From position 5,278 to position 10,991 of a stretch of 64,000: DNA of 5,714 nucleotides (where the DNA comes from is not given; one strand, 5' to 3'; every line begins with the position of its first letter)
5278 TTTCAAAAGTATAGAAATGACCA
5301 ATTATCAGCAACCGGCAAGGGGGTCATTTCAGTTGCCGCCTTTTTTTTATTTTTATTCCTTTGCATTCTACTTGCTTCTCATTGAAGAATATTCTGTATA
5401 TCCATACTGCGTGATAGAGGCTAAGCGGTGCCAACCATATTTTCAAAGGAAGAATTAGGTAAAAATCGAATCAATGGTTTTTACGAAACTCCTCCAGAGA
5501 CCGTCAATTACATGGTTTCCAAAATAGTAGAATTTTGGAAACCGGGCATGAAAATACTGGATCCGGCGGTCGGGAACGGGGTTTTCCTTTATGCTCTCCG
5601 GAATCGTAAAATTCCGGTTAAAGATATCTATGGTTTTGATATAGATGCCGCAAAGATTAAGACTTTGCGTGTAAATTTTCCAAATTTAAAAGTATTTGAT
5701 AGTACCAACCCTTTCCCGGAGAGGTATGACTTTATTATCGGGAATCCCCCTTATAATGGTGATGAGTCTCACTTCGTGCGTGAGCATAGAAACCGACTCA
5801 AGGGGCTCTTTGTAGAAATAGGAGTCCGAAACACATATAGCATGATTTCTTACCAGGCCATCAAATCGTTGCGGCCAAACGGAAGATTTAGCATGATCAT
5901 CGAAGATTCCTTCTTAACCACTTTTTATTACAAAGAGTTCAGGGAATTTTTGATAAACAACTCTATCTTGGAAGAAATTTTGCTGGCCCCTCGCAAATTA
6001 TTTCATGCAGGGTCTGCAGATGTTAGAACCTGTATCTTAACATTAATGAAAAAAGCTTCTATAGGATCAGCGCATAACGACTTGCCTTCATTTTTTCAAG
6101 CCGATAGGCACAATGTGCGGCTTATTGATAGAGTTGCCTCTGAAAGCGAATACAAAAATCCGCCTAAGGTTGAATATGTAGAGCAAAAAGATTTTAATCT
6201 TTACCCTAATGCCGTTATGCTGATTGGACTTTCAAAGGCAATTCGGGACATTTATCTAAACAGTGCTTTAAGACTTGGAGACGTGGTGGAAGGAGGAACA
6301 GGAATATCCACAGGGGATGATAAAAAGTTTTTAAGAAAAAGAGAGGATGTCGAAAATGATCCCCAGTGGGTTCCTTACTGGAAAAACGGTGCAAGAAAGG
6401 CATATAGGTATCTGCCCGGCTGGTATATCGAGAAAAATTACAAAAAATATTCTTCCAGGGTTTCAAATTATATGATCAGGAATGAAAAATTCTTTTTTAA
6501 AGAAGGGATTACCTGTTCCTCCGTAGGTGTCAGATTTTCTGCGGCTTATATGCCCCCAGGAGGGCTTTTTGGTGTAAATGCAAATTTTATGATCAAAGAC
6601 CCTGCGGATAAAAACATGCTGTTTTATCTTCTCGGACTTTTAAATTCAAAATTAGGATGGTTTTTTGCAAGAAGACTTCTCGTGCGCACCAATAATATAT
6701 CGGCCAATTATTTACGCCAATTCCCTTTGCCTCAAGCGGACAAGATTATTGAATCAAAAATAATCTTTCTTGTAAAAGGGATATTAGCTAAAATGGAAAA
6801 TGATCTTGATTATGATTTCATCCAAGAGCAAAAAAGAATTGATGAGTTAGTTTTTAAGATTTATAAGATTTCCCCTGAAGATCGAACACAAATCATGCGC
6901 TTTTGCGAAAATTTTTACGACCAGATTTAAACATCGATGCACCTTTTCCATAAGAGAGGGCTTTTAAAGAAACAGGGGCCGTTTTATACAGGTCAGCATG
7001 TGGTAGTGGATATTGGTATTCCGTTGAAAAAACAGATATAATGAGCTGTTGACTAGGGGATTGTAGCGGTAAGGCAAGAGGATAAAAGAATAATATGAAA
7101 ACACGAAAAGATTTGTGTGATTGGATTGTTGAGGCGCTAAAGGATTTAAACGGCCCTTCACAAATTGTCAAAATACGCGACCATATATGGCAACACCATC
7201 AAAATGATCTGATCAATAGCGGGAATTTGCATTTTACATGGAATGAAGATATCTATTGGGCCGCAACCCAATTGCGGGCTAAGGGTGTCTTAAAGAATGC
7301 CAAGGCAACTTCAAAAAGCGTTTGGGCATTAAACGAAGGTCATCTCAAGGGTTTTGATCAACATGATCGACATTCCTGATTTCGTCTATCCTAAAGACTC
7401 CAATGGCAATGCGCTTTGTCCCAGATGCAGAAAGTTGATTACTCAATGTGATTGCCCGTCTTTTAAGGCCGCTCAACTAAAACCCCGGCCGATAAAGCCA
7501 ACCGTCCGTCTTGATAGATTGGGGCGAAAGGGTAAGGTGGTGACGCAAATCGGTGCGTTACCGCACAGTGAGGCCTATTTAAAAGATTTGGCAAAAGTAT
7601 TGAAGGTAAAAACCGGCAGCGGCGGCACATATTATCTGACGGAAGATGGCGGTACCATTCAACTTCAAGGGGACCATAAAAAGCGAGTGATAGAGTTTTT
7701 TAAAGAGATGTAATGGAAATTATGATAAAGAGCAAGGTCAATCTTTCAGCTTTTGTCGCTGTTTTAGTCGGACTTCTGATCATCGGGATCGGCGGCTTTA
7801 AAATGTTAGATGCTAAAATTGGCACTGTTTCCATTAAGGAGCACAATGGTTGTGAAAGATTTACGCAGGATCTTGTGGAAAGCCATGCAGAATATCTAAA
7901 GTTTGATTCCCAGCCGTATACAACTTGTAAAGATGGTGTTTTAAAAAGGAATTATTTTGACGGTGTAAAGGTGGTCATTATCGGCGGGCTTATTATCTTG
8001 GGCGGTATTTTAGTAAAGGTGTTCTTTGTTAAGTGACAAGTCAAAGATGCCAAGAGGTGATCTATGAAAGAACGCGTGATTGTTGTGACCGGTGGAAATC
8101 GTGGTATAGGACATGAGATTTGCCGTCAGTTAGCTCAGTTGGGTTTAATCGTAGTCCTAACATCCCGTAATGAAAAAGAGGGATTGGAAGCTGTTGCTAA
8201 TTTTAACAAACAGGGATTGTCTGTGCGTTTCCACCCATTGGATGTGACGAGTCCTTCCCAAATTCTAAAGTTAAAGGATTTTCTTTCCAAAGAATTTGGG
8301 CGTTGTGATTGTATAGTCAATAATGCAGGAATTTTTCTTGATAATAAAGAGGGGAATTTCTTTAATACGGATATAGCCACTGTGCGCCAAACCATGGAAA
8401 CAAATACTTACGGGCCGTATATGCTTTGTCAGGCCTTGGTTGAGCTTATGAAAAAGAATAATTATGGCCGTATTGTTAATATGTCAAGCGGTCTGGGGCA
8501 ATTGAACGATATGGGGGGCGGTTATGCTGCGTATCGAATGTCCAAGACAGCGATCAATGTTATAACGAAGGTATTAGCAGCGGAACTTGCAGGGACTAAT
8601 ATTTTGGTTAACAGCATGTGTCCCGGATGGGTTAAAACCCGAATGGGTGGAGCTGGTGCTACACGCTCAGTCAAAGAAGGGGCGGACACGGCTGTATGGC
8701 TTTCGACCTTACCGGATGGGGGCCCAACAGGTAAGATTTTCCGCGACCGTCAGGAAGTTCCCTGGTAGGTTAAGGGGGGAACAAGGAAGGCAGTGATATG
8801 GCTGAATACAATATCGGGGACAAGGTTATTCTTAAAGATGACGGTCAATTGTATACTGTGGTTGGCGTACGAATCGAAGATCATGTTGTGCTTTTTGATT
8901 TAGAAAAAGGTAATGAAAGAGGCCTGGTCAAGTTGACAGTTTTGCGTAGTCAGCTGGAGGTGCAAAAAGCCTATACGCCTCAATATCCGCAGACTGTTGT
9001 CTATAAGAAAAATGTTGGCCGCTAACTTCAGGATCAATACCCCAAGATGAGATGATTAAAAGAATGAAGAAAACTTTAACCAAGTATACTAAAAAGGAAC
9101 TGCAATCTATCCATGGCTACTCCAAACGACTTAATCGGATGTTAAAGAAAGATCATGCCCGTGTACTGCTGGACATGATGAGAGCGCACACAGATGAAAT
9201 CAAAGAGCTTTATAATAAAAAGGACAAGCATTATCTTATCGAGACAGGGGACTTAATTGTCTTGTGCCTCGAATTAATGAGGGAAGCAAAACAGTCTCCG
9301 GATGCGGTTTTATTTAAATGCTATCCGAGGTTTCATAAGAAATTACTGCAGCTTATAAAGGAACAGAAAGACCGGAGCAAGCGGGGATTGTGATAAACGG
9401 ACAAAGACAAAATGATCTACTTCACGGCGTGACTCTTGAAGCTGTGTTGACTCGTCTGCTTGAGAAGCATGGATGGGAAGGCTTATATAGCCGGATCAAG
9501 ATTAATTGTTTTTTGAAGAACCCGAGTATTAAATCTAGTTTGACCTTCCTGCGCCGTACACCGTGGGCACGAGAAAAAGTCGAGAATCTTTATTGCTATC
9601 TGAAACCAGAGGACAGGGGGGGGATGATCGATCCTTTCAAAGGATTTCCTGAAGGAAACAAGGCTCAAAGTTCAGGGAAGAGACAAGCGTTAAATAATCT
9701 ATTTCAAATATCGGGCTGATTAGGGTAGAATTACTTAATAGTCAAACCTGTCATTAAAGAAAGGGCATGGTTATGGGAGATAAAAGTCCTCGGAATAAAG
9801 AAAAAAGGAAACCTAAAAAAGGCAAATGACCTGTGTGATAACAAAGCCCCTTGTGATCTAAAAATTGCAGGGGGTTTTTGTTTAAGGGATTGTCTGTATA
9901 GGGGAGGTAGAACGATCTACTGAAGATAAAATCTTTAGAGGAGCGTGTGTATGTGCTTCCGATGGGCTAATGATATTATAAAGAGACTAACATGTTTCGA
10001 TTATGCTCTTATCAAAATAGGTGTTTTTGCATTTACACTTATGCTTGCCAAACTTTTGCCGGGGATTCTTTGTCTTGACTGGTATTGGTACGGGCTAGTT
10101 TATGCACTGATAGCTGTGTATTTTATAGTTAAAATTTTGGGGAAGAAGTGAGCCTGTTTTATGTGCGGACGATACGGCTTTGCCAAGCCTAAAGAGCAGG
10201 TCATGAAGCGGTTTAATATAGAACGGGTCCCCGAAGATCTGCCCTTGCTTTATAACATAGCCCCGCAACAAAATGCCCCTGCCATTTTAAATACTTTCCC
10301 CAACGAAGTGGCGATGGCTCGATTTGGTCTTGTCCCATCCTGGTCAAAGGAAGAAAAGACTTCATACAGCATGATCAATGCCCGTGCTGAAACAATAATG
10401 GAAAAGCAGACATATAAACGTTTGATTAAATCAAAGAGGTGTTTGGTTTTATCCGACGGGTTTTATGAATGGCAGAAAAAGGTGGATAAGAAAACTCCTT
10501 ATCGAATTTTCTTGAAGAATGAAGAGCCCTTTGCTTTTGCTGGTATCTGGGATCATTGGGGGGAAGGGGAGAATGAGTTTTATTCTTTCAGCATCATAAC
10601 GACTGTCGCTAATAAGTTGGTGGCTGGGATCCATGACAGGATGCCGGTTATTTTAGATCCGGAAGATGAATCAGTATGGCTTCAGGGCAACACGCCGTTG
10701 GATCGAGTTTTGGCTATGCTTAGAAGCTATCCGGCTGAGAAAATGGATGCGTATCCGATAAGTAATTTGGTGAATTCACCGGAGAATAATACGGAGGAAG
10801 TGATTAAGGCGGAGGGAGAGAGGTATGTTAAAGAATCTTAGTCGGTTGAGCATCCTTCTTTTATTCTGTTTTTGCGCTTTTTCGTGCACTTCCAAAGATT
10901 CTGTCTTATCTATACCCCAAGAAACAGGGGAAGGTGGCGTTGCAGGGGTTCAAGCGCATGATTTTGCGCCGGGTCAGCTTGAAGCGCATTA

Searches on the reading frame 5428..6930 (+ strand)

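Call 94: search_protein_families(library=pfam, proteins=[window:5428-6930:+], max_evalue=0.0001)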
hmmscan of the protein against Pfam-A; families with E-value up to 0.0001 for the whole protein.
window:5428-6930:+ (500 aa): 3 families
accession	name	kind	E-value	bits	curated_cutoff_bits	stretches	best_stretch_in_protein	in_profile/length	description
PF02384.22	N6_Mtase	-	4.4e-13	49.7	20.4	1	17-210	26-234/311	N-6 DNA Methylase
PF07669.17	Eco57I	-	1.4e-12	48.5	25.3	1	96-185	71-163/171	Eco57I restriction-modification methylase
PF12950.13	TaqI_C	-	4e-06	27.5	26.5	1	336-434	18-118/118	TaqI-like C-terminal specificity domain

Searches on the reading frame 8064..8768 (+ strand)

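Call 94: search_protein_families(library=pfam, proteins=[window:8064-8768:+], max_evalue=0.0001)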
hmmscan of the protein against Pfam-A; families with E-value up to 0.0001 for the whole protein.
window:8064-8768:+ (234 aa): 4 families
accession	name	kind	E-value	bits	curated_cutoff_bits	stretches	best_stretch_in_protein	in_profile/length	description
PF00106.31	adh_short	-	4.8e-48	163.7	26.6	1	4-195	1-187/195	short chain dehydrogenase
PF13561.12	adh_short_C2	-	4.7e-42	144.6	27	1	12-197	5-183/236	Enoyl-(Acyl carrier protein) reductase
PF08659.16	KR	-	3.6e-11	43.8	22.6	1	6-151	3-145/180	KR domain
PF01370.27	Epimerase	-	1.3e-06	28.4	20.9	1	6-142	1-115/240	NAD dependent epimerase/dehydratase family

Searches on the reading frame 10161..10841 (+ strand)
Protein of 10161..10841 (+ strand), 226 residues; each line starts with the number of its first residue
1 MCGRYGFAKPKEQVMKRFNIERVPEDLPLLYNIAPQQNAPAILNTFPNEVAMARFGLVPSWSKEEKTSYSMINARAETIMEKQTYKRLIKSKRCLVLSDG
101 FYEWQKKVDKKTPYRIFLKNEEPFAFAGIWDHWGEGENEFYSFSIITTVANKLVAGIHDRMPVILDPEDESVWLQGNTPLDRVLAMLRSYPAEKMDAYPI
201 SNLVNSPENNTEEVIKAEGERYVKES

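Call 94: search_protein_families(library=pfam, proteins=[window:10161-10841:+], max_evalue=0.0001)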
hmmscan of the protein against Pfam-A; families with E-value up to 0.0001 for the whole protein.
window:10161-10841:+ (226 aa): 1 family
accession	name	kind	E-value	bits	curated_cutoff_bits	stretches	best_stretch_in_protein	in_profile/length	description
PF02586.19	SRAP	-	9e-70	235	27.1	1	1-207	1-214/214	SOS response associated peptidase (SRAP)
